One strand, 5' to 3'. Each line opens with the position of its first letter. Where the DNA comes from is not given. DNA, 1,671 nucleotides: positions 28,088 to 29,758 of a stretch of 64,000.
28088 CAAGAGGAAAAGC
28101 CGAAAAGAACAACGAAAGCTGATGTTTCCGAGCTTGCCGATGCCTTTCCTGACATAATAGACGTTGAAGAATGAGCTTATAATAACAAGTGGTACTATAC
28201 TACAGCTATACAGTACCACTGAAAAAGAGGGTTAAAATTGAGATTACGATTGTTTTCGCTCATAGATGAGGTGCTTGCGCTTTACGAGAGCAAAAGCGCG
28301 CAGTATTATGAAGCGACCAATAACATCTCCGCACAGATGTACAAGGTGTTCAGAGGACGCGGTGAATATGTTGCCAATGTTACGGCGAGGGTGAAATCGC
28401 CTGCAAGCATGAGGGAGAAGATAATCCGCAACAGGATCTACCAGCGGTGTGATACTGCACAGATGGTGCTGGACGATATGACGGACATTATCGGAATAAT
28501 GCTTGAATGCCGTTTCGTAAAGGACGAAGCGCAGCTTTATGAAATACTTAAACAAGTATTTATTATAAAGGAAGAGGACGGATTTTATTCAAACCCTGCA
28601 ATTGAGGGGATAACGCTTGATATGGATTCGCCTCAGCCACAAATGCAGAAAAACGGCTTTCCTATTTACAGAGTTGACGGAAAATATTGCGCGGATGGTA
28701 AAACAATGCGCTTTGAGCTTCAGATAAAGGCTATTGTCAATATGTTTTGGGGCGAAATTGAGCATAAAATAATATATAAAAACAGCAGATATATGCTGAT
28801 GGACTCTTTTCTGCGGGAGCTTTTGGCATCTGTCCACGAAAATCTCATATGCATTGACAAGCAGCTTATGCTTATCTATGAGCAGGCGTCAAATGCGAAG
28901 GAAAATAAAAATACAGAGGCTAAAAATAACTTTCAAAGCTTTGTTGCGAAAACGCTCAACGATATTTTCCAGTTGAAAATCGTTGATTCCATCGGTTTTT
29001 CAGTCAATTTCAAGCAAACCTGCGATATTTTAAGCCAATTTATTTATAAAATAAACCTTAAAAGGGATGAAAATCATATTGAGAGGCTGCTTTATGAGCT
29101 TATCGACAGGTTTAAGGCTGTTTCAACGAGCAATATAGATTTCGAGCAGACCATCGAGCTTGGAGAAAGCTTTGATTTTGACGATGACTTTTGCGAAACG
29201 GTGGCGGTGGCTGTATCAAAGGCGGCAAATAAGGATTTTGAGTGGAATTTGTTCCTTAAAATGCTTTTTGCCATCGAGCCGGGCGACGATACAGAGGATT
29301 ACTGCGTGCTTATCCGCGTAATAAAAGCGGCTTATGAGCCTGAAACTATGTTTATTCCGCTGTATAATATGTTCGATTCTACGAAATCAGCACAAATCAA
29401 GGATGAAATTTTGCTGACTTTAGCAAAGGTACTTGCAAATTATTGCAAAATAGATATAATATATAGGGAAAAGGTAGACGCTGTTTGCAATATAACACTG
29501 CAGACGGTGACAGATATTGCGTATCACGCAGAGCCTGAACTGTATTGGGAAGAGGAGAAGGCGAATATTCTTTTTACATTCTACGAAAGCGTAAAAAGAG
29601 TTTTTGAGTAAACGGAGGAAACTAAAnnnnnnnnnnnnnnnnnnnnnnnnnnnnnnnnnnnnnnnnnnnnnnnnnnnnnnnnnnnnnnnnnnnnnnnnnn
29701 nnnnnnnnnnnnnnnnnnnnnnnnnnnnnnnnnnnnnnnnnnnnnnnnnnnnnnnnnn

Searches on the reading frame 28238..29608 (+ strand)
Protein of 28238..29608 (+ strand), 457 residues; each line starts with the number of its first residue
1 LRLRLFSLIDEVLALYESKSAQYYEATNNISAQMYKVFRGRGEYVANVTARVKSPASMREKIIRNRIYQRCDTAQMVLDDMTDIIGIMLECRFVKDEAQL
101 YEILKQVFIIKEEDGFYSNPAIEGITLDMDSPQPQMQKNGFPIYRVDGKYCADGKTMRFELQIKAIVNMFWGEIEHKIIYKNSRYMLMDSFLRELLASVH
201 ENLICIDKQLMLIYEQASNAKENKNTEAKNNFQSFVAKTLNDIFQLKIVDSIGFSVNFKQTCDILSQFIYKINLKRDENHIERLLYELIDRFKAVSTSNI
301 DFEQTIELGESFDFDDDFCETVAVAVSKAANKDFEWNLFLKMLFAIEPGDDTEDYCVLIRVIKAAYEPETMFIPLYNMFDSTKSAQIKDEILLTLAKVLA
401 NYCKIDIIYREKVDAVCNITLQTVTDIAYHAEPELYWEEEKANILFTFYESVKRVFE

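Call 3: search_protein_families(library=pfam, proteins=[window:28238-29608:+], max_evalue=1)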
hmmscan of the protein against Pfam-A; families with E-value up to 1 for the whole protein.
window:28238-29608:+ (457 aa): 2 families
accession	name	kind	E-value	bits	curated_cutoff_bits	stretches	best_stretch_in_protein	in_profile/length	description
PF04607.23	RelA_SpoT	-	7.1e-13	49.3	27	1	51-183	2-111/113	Region found in RelA / SpoT proteins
PF19385.4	DUF5960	-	0.019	15.8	24.1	0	135-165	37-67/83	Family of unknown function (DUF5960)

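Call 4: search_protein_families(library=padloc, proteins=[window:28238-29608:+], max_evalue=1)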
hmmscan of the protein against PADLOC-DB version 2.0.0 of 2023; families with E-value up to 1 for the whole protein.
window:28238-29608:+ (457 aa): 0 families

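Call 5: search_protein_families(library=ncbifam, proteins=[window:28238-29608:+], max_evalue=1)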
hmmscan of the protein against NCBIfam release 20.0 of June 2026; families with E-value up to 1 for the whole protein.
window:28238-29608:+ (457 aa): 1 family
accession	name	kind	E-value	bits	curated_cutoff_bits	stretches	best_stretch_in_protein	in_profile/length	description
NF053588.1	GTPPhKinYjbM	equivalog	2.3e-11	43.9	320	2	45-106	37-93/201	GTP diphosphokinase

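Call 6: find_homologous_proteins(query=window:28238-29608:+, max_evalue=0.001)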
Query window:28238-29608:+ (457 aa): 192 proteins with E <= 0.001 among 4769 candidates; the best 120 are listed.
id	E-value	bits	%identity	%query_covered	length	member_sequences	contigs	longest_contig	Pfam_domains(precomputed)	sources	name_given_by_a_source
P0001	0.0e+0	1010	100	100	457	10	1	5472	PF04607.24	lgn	-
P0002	5.0e-103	364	40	100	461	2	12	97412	PF04607.24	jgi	-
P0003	1.4e-102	362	40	100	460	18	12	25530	PF04607.24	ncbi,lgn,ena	-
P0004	4.7e-98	347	36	99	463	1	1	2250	PF04607.24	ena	-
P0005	2.0e-93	332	40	91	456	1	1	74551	PF04607.24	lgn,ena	-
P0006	1.6e-92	329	40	90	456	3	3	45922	PF04607.24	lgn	-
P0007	4.0e-92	328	41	82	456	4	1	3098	PF04607.24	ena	-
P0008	9.4e-92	327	41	91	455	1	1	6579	PF04607.24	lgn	-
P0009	3.0e-91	325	39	91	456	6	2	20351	PF04607.24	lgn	-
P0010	3.9e-91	325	39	91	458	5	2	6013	PF04607.24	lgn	-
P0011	9.8e-91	323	39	91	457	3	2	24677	PF04607.24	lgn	-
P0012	7.6e-90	320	39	91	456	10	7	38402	PF04607.24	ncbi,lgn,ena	-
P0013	1.0e-89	320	40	91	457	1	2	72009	PF04607.24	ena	-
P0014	3.1e-89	318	40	82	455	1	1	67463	PF04607.24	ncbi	-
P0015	3.5e-89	318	39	91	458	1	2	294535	PF04607.24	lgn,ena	-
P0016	4.4e-89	318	39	91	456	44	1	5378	PF04607.24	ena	-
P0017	4.7e-89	318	41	79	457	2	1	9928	PF04607.24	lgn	-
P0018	4.9e-89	318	40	91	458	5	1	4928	PF04607.24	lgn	-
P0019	6.2e-89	317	36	95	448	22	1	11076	PF04607.24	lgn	-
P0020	9.5e-89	317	39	91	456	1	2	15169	PF04607.24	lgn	-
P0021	1.0e-88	317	39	90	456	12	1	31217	PF04607.24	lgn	-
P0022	1.1e-88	317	39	91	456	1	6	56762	PF04607.24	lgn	-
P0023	1.1e-88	316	39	91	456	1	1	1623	PF04607.24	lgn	-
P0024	2.0e-88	316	39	91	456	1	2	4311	PF04607.24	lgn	-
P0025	2.0e-88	316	39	91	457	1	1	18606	PF04607.24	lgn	-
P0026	2.0e-88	316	39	91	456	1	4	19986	PF04607.24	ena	-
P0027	2.9e-88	315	39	90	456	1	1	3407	PF04607.24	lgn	-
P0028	3.5e-88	315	37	93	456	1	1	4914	PF04607.24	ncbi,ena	-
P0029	4.3e-88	315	39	91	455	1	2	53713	PF04607.24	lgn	-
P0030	4.7e-88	314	37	93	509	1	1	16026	PF04607.24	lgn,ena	-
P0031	5.9e-88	314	39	91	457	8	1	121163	PF04607.24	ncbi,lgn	-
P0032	7.3e-88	314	38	91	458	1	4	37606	PF04607.24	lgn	-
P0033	9.0e-88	313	38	90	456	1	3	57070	PF04607.24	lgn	-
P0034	1.1e-87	313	39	91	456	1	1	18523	PF04607.24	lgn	-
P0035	1.4e-87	313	40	91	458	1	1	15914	PF04607.24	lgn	-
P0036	1.9e-87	312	38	91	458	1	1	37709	PF04607.24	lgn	-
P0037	2.2e-87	312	38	90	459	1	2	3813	PF04607.24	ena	-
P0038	5.3e-87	311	38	91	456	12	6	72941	PF04607.24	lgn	-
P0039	6.2e-87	311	36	100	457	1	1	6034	PF04607.24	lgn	-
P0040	7.9e-87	310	38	92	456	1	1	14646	PF04607.24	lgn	-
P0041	8.2e-87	310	38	91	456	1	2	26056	PF04607.24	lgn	-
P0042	8.9e-87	310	39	91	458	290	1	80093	PF04607.24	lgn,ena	-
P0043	9.1e-87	310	38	91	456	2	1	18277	PF04607.24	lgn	-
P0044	9.8e-87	310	38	93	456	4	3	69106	PF04607.24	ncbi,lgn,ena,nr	ncbi:MAG: RelA/spoT family protein [Erysipelotrichaceae bacterium]|nr:RelA/spoT family protein [Erys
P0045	1.5e-86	309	39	90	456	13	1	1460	PF04607.24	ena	-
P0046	1.7e-86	309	38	91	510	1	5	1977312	PF04607.24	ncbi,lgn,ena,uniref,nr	ncbi:GTP pyrophosphokinase [Clostridium fallax]|uniref:RelA/SpoT domain-containing protein n=1 Tax=C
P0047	1.8e-86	309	38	91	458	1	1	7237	PF04607.24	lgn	-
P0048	2.0e-86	309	38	91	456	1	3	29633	PF04607.24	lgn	-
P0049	2.1e-86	309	37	91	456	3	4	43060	PF04607.24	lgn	-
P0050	2.1e-86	309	38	91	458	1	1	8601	PF04607.24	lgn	-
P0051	2.3e-86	309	40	79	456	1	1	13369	PF04607.24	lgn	-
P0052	2.3e-86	309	38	91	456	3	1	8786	PF04607.24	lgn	-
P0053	2.4e-86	309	38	91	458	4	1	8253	PF04607.24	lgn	-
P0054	3.5e-86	308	40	91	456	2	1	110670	PF04607.24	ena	-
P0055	9.9e-86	307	39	91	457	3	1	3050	PF04607.24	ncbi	ncbi:MAG: RelA/spoT family protein [Longicatena sp.]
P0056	1.0e-85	307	38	90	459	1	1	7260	PF04607.24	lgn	-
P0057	1.3e-85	306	36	96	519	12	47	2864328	PF04607.24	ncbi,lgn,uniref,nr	ncbi:GTP pyrophosphokinase [Clostridium tetani]|uniref:GTP pyrophosphokinase n=1 Tax=Clostridium tet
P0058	1.5e-85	306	39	91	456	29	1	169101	PF04607.24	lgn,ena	-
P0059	1.7e-85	306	39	91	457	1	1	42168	PF04607.24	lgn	-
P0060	2.0e-85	306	38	91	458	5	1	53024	PF04607.24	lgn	-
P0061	2.1e-85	306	38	91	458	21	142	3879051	PF04607.24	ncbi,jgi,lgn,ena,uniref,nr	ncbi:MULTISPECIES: RelA/spoT family protein [Bacillota]|uniref:RelA/spoT family protein n=2 Tax=Amed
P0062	3.1e-85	305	39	91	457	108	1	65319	PF04607.24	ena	-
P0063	4.0e-85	305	36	93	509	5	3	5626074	PF04607.24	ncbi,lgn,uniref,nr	ncbi:GTP pyrophosphokinase [Vallitalea guaymasensis]|uniref:RelA/SpoT domain-containing protein n=1 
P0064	6.8e-85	304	38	91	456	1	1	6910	PF04607.24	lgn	-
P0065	8.3e-85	304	38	91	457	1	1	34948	PF04607.24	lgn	-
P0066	1.5e-84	303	38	93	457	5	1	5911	PF04607.24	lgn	-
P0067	2.1e-84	302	38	91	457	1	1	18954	PF04607.24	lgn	-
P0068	2.3e-84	302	38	91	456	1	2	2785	PF04607.24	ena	-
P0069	3.3e-84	302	36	91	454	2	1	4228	PF04607.24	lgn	-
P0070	3.6e-84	302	37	90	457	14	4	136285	PF04607.24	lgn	-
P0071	3.7e-84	302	37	100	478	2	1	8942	PF04607.24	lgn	-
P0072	3.7e-84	302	39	90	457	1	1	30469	PF04607.24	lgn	-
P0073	3.8e-84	302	38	93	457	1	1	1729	PF04607.24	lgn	-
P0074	4.1e-84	301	38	91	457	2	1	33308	PF04607.24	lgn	-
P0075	5.2e-84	301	34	100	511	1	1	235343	PF04607.24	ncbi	ncbi:GTP pyrophosphokinase family protein [Microbacteriaceae bacterium 4G12]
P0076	5.4e-84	301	36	91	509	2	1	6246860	PF04607.24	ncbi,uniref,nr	ncbi:hypothetical protein HZI73_24575 [Vallitalea pronyensis]|uniref:RelA/SpoT domain-containing pro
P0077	9.4e-84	300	35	96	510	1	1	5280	PF04607.24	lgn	-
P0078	9.9e-84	300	37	94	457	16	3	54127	PF04607.24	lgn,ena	-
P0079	1.5e-83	300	39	90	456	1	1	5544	PF04607.24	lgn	-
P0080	1.5e-83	300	37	90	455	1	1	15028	PF04607.24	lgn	-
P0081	1.7e-83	299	38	90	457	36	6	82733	PF04607.24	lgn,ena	-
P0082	2.3e-83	299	36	95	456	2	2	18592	PF04607.24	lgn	-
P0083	2.3e-83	299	37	94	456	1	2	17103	PF04607.24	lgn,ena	-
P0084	2.3e-83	299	37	94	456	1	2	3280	PF04607.24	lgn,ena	-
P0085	3.5e-83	298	37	91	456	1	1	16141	PF04607.24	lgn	-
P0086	4.3e-83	298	37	94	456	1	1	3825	PF04607.24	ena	-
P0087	4.8e-83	298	34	98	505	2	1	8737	PF04607.24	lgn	-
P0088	4.9e-83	298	35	93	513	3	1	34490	PF04607.24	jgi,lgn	jgi:ppGpp synthetase/RelA/SpoT-type nucleotidyltranferase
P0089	8.1e-83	297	37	94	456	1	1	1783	PF04607.24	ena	-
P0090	9.7e-83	297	35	100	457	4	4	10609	PF04607.24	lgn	-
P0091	1.1e-82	297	38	90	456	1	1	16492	PF04607.24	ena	-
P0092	1.3e-82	296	36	89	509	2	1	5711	PF04607.24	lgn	-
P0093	2.0e-82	296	34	92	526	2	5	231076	PF04607.24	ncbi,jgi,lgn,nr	ncbi:MAG: hypothetical protein N4A76_07620 [Firmicutes bacterium]|jgi:ppGpp synthetase/RelA/SpoT-typ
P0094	2.7e-82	295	37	91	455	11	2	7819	PF04607.24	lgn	-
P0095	2.8e-82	295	37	91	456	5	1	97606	PF04607.24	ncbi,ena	-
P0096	2.9e-82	295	34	100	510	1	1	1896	PF04607.24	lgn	-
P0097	3.0e-82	295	38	94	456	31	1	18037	PF04607.24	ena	-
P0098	3.3e-82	295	34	100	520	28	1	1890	PF04607.24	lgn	-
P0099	4.1e-82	295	36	96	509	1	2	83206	PF04607.24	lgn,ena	-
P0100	4.8e-82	295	35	96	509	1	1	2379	PF04607.24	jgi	jgi:ppGpp synthetase/RelA/SpoT-type nucleotidyltranferase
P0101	1.1e-81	293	38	91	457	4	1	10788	PF04607.24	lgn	-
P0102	1.3e-81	293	38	91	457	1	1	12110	PF04607.24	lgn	-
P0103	2.4e-81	292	39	90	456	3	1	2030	PF04607.24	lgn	-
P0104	2.5e-81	292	38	91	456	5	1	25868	PF04607.24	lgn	-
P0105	2.7e-81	292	37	91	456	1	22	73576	PF04607.24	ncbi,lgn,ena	-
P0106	2.8e-81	292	38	91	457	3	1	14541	PF04607.24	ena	-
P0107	5.4e-81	291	33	100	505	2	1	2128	PF04607.24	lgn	-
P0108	6.5e-81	291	36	90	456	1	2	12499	PF04607.24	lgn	-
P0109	9.8e-81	290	36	91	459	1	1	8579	PF04607.24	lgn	-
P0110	1.7e-80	290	37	88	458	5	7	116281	PF04607.24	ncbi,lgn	ncbi:MAG: RelA/spoT family protein [Erysipelotrichaceae bacterium]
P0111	2.2e-80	289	35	96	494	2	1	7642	PF04607.24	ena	-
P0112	2.3e-80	289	38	90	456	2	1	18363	PF04607.24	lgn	-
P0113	3.2e-80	289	35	92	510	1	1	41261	PF04607.24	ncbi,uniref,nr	ncbi:hypothetical protein CLOACE_14550 [Clostridium acetireducens DSM 10703]|uniref:RelA/SpoT domain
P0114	8.7e-80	287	37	90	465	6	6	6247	PF04607.24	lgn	-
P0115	9.3e-80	287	36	93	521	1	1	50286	PF04607.24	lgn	-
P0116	1.6e-79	286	37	93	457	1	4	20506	PF04607.24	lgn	-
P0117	2.0e-79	286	34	93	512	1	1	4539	PF04607.24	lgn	-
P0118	3.0e-79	285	35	91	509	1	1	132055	PF04607.24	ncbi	ncbi:GTP pyrophosphokinase [Vallitalea sediminicola]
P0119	3.2e-79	285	35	98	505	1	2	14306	PF04607.24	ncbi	ncbi:MAG: hypothetical protein RR844_01335 [Clostridium sp.]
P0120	5.9e-79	284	33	100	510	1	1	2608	PF04607.24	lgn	-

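Call 7: search_solved_structures(query=window:28238-29608:+, max_evalue=1, show_alignments=2)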
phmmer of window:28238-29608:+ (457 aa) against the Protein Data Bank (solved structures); distinct sequences matched with E-value up to 1: 8.
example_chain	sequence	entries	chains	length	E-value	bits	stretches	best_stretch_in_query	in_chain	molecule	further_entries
6fgk_A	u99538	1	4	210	5.4e-06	29.1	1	29-185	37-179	GTP pyrophosphokinase YwaC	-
2be3_A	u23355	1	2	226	0.00013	24.6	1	44-182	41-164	GTP pyrophosphokinase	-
3l9d_A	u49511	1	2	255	0.00015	24.4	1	41-185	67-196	Putative GTP pyrophosphokinase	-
6ewz_A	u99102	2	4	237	0.0011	21.5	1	47-212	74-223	GTP pyrophosphokinase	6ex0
5f2v_V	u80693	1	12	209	0.0014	21.1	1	46-187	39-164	GTP pyrophosphokinase YjbM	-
6fgj_A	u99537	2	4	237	0.0015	21.1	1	47-198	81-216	GTP pyrophosphokinase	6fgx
5ded_D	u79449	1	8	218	0.0016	21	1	46-187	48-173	GTP pyrophosphokinase YjbM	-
5dec_A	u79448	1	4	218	0.0016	21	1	46-187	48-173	GTP pyrophosphokinase YjbM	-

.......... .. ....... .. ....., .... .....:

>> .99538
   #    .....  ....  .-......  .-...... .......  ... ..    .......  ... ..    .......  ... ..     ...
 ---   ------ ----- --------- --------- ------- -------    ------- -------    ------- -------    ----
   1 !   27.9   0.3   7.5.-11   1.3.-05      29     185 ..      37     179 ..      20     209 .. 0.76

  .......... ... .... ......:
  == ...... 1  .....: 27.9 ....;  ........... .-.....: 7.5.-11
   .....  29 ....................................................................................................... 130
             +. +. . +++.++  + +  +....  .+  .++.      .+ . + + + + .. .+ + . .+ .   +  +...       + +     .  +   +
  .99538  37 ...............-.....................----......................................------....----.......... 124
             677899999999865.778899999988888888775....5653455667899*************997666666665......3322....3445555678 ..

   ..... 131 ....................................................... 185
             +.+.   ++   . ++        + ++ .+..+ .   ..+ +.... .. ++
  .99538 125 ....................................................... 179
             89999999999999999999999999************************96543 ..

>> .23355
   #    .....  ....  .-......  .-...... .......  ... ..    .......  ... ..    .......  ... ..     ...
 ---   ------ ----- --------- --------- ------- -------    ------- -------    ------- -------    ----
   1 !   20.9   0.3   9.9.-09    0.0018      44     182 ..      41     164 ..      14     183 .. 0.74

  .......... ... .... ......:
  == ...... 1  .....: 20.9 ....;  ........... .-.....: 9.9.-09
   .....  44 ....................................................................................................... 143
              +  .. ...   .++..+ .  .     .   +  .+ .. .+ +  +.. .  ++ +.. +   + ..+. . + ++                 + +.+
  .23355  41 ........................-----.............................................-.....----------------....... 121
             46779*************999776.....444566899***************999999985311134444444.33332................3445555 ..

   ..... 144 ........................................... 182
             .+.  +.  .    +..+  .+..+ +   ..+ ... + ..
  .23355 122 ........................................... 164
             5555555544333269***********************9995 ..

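Call 8: find_encoding_contigs(protein=P0061, flank=5000, max_places=4)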
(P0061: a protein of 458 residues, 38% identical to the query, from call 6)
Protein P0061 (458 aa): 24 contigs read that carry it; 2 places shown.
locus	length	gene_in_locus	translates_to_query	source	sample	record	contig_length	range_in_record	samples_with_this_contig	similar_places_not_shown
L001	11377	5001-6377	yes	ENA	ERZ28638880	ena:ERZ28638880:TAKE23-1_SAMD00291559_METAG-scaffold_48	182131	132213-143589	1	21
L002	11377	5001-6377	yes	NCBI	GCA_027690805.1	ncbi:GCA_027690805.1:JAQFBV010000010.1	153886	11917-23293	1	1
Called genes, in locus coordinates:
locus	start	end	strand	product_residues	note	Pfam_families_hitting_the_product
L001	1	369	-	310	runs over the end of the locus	PF01068:DNA_ligase_A_M, PF09414:RNA_ligase (weak), PF04679:DNA_ligase_A_C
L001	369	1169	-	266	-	PF02735:Ku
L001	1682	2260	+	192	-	-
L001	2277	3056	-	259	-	PF01171:ATP_bind_3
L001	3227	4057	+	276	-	PF01509:TruB_N, PF16198:TruB_C_2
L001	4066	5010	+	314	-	PF06574:FAD_syn, PF01687:Flavokinase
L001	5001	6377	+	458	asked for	PF04607:RelA_SpoT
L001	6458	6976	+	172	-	-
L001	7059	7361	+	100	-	-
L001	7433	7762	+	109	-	PF03780:Asp23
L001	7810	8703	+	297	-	PF06189:5-nucleotidase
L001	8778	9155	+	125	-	PF01029:NusB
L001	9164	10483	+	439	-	PF13742:tRNA_anti_2, PF01336:tRNA_anti-codon, PF02601:Exonuc_VII_L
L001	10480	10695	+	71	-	PF02609:Exonuc_VII_S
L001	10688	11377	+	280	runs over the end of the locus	PF00348:polyprenyl_synt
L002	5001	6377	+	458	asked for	PF04607:RelA_SpoT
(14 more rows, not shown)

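Call 9: find_encoding_contigs(protein=P0002, flank=5000, max_places=3)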
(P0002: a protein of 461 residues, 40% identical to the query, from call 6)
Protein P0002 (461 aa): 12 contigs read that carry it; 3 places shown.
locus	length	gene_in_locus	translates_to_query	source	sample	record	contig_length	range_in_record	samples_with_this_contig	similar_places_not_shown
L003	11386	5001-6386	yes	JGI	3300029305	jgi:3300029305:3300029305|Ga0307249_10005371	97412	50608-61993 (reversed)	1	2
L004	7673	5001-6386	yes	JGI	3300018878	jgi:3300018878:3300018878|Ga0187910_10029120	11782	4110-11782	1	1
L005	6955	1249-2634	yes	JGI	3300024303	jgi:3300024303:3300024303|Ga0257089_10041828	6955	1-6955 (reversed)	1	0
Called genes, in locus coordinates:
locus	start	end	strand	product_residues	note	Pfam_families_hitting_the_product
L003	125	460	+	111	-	-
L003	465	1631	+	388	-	PF00999:Na_H_Exchanger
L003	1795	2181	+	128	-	PF13620:CarboxypepD_reg (faint), PF07411:DUF1508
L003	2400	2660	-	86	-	PF11823:Se_S_carrier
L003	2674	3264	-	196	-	PF01206:TusA, PF02635:DsrE (weak)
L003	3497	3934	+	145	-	PF00011:HSP20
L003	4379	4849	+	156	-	PF04073:tRNA_edit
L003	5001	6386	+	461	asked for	PF04607:RelA_SpoT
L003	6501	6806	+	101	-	PF03073:TspO_MBR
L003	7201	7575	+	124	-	PF04297:UPF0122, PF04545:Sigma70_r4 (weak), PF13384:HTH_23 (faint)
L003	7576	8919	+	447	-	PF02881:SRP54_N, PF01656:CbiA (faint), PF13401:AAA_22 (weak), PF13604:AAA_30 (faint), PF00448:SRP54, PF02978:SRP_SPB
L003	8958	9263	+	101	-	PF00886:Ribosomal_S16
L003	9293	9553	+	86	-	PF13083:KH_KhpA-B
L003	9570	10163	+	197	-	PF01782:RimM, PF05239:PRC, PF24986:PRC_RimM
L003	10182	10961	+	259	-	PF01746:tRNA_m1G_MT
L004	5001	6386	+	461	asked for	PF04607:RelA_SpoT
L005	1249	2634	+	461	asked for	PF04607:RelA_SpoT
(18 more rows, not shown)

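Call 10: find_encoding_contigs(protein=P0057, flank=5000, max_places=3)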
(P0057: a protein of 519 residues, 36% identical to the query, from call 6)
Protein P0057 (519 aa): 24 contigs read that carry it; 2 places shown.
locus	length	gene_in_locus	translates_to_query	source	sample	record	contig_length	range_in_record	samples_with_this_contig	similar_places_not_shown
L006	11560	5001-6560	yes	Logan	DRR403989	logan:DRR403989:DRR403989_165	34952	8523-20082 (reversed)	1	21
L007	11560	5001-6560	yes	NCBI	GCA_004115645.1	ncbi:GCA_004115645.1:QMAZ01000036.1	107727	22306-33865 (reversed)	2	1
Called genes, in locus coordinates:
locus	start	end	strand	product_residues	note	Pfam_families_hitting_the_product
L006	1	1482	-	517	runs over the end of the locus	PF01494:FAD_binding_3 (weak), PF07992:Pyr_redox_2 (faint), PF00890:FAD_binding_2 (weak), PF01266:DAO, PF00355:Rieske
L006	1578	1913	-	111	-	PF08821:CGGC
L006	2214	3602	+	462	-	PF01554:MatE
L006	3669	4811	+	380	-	PF22020:RlmL_1st, PF02926:THUMP, PF01170:UPF0020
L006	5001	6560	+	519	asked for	PF04607:RelA_SpoT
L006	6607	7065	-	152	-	PF22277:EncFtn-like (faint), PF00210:Ferritin (weak), PF02915:Rubrerythrin, PF09537:DUF2383 (faint), PF13668:Ferritin_2 (faint), PF07875:Coat_F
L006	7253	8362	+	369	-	PF04389:Peptidase_M28, PF01546:Peptidase_M20, PF05343:Peptidase_M42 (weak), PF07687:M20_dimer, PF05343:Peptidase_M42 (weak)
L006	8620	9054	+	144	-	PF22381:Staph_reg_Sar_Rot, PF01047:MarR, PF12802:MarR_2, PF13412:HTH_24, PF01325:Fe_dep_repress (weak)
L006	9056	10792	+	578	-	PF00664:ABC_membrane, PF00005:ABC_tran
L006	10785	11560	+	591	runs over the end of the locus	PF00664:ABC_membrane, PF13401:AAA_22 (faint), PF00005:ABC_tran, PF02463:SMC_N (faint)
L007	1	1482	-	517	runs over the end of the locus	PF01494:FAD_binding_3 (weak), PF07992:Pyr_redox_2 (faint), PF00890:FAD_binding_2 (weak), PF01266:DAO, PF00355:Rieske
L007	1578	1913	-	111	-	PF08821:CGGC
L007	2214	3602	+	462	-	PF01554:MatE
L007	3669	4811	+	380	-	PF22020:RlmL_1st, PF02926:THUMP, PF01170:UPF0020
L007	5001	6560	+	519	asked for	PF04607:RelA_SpoT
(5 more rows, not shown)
